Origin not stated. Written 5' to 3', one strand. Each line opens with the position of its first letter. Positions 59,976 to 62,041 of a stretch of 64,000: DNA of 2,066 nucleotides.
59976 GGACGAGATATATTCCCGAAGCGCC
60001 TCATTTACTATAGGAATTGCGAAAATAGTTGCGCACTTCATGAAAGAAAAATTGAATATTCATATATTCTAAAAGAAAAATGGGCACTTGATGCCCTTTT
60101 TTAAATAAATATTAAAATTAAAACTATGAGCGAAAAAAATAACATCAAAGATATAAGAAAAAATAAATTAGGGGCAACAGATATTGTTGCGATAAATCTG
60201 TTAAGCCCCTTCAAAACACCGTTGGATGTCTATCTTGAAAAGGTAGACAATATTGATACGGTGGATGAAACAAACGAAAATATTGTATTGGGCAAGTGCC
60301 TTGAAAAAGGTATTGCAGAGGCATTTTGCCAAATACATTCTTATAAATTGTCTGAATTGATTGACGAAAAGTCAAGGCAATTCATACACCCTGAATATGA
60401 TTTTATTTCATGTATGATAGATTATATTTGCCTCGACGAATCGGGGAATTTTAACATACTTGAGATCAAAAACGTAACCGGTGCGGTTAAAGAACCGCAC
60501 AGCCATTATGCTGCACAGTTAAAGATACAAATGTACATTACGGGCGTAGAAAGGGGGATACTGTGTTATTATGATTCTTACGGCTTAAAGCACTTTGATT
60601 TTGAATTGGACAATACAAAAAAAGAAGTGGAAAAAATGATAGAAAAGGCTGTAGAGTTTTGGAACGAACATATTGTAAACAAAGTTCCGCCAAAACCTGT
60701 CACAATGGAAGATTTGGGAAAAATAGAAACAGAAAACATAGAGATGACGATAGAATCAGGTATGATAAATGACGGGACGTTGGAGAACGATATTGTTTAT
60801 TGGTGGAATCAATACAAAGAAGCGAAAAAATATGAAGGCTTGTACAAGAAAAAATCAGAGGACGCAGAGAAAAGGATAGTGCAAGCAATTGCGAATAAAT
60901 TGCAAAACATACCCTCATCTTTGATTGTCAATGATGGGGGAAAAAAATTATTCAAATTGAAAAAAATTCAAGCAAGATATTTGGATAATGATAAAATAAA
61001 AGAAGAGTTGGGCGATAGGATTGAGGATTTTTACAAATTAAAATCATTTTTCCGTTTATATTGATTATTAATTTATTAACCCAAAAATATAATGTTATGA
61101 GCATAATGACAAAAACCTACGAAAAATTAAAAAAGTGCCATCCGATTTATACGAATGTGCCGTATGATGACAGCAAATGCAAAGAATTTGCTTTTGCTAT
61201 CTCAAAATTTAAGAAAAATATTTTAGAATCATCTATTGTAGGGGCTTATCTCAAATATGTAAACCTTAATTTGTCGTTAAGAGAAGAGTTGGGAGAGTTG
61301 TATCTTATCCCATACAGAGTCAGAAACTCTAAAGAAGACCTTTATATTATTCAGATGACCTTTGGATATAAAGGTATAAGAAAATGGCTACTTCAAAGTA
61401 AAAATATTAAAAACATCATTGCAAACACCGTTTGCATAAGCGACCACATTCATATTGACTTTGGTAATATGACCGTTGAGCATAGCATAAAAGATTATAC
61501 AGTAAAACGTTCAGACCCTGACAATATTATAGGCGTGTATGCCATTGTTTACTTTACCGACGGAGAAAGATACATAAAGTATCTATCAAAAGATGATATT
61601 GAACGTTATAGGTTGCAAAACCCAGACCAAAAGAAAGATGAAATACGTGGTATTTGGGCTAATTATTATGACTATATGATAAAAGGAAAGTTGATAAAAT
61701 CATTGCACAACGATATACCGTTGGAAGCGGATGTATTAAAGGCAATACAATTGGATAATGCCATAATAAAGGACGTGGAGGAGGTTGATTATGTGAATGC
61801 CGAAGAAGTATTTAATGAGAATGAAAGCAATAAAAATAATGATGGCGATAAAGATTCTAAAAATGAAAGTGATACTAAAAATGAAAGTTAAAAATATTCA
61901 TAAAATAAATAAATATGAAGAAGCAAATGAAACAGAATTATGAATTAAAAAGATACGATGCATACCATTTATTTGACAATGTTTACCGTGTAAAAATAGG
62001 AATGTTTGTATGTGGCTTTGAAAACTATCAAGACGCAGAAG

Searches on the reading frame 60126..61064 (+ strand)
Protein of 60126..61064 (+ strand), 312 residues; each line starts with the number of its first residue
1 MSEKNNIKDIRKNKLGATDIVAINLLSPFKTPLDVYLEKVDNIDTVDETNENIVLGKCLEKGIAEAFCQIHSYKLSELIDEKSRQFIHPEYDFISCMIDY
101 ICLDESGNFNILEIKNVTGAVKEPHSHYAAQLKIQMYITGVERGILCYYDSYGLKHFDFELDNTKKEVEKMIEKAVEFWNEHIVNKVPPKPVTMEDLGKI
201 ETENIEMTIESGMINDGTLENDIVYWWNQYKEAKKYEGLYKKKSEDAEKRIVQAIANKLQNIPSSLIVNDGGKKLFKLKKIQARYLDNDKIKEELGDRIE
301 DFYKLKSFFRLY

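Call 11: search_protein_families(library=pfam, proteins=[window:60126-61064:+], max_evalue=0.01)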
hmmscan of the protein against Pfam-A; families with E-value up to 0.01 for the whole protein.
window:60126-61064:+ (312 aa): 2 families
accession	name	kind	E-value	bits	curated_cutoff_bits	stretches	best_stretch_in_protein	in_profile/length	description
PF09588.16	YqaJ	-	2.8e-14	54.1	22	1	9-141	4-149/150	YqaJ-like viral recombinase domain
PF01939.22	NucS_C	-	0.0062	17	24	0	78-122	15-58/124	Endonuclease NucS C-terminal domain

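Call 12: search_protein_families(library=phrogs, proteins=[window:60126-61064:+], max_evalue=0.01)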
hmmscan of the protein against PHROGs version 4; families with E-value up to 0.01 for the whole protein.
window:60126-61064:+ (312 aa): 1 family
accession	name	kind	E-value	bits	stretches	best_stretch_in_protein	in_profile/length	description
phrog_434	-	DNA, RNA and nucleotide metabolism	8.1e-34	118.4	1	11-306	64-353/372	RecE-like recombination exonuclease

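Call 16: find_related_loci(query=window:60126-61064:+, collection=viral_contigs, flank=8000)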
Query window:60126-61064:+ (312 aa) in viral_contigs; peptide patterns used: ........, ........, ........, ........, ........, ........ (x = any residue, [..] = any of these).
20 stretches matched a pattern, but none encodes a relative of the query by tblastn (E <= 1e-3).

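Call 23: find_encoding_contigs(protein=window:60126-61064:+, flank=8000, max_places=10)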
Protein window:60126-61064:+ (312 aa): no gene with exactly this product is on record in the collection.

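Call 91: search_dna_similar(query=window:60126-61064:+, collection=phages, mode=protein, max_rows=10)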
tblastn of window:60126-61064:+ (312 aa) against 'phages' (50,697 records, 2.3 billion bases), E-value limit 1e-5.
Records with a match: 60; places in all: 60; records where one place covers at least 80% of the query: 9.
Best place of each record, by identity: <60% 60.
By first word of the organism name: Bacillus 13; Clostridium 8; Bacteriophage 6; Gordonia 5; Fusobacterium 5; Geobacillus 4; Pseudomonas 3; Salmonella 3; Staphylococcus 2; Marinitoga 2; and 8 more.
By host as written in the record: - 11; Bacillus subtilis 5; Fusobacterium nucleatum 4; Clostridium tetani ATCC 19406 4; Clostridium tetani C2 4; Gordonia rubripertincta NRRL B-16540 3; Pseudomonas aeruginosa 2; Gordonia terrae 3612 2; and 18 more.
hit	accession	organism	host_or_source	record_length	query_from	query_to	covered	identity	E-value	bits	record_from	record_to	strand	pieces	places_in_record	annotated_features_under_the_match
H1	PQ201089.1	Gordonia phage Sting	Gordonia rubripertincta NRRL B-16540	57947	11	312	97%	26.5%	3e-8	61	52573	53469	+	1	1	81: Cas4 exonuclease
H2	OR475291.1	Gordonia phage Soos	Gordonia rubripertincta NRRL B-16540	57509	11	312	97%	26.2%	6e-8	60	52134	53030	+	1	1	78: Cas4 exonuclease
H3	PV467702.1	Gordonia phage Jollymon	Gordonia rubripertincta NRRL B-16540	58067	11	312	97%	26.2%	6e-8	60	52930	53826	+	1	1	82: Cas4 exonuclease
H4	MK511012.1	Pseudomonas phage vB_Pae_BR153a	Pseudomonas aeruginosa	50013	11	311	96%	25.2%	9e-10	66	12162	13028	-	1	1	hypothetical protein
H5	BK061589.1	Pseudomonas phage vB_PaeS-D14P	Pseudomonas aeruginosa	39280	11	311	96%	25.2%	1e-9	65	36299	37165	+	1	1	Endonuclease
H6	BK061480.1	Pseudomonas phage vB_PaeS-D14H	Pseudomonas aeruginosa strain 3-38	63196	11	311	96%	25.2%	1e-9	65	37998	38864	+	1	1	YqaJ-like exonuclease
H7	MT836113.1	Bacteriophage sp.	human fecal samples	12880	11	311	96%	22.5%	3e-6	54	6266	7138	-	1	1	record has no annotation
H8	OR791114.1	Pseudoalteromonas phage vB_PalP_Y7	Pseudoalteromonas sp. Y7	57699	11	252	78%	25.3%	9e-6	53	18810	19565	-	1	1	exonuclease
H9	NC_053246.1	Gordonia phage Lilbeanie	Gordonia terrae 3612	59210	11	280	87%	22.5%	6e-8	60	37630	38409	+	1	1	51: RecE-like recombination exonuclease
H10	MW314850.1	Gordonia phage Lilbeanie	Gordonia terrae 3612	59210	11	280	87%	22.5%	6e-8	60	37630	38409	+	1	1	51: RecE-like exonuclease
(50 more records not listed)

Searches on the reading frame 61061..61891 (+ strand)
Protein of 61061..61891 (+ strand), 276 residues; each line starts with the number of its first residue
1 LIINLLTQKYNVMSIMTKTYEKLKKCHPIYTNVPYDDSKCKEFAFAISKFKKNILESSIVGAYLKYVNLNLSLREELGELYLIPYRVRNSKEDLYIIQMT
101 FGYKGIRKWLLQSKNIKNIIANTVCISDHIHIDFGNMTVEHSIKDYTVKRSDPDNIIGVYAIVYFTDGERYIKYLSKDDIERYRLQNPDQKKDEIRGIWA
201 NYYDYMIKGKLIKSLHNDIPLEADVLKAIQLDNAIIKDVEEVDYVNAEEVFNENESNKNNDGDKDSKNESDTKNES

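Call 11: search_protein_families(library=pfam, proteins=[window:61061-61891:+], max_evalue=0.01)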
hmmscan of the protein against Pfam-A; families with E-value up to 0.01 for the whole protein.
window:61061-61891:+ (276 aa): 1 family
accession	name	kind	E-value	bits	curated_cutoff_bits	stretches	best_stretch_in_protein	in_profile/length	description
PF03837.19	RecT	-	4e-22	79.2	24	1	56-237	21-188/198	RecT family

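Call 12: search_protein_families(library=phrogs, proteins=[window:61061-61891:+], max_evalue=0.01)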
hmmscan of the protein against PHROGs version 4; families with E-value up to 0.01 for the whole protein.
window:61061-61891:+ (276 aa): 1 family
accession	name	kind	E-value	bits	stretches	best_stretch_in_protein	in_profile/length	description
phrog_148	-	DNA, RNA and nucleotide metabolism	7.6e-34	118.9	1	57-269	73-272/387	RecT-like ssDNA annealing protein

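Call 59: find_related_loci(query=window:61097-61891:+, collection=metagenome_contigs, flank=10000)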
Query window:61097-61891:+ (264 aa) in metagenome_contigs; peptide patterns used: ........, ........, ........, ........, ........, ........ (x = any residue, [..] = any of these).
79 stretches matched a pattern, but none encodes a relative of the query by tblastn (E <= 1e-3).

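Call 60: find_related_loci(query=window:61097-61891:+, collection=viral_contigs, flank=10000)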
Query window:61097-61891:+ (264 aa) in viral_contigs; peptide patterns used: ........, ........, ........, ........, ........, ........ (x = any residue, [..] = any of these).
5 stretches matched a pattern, but none encodes a relative of the query by tblastn (E <= 1e-3).
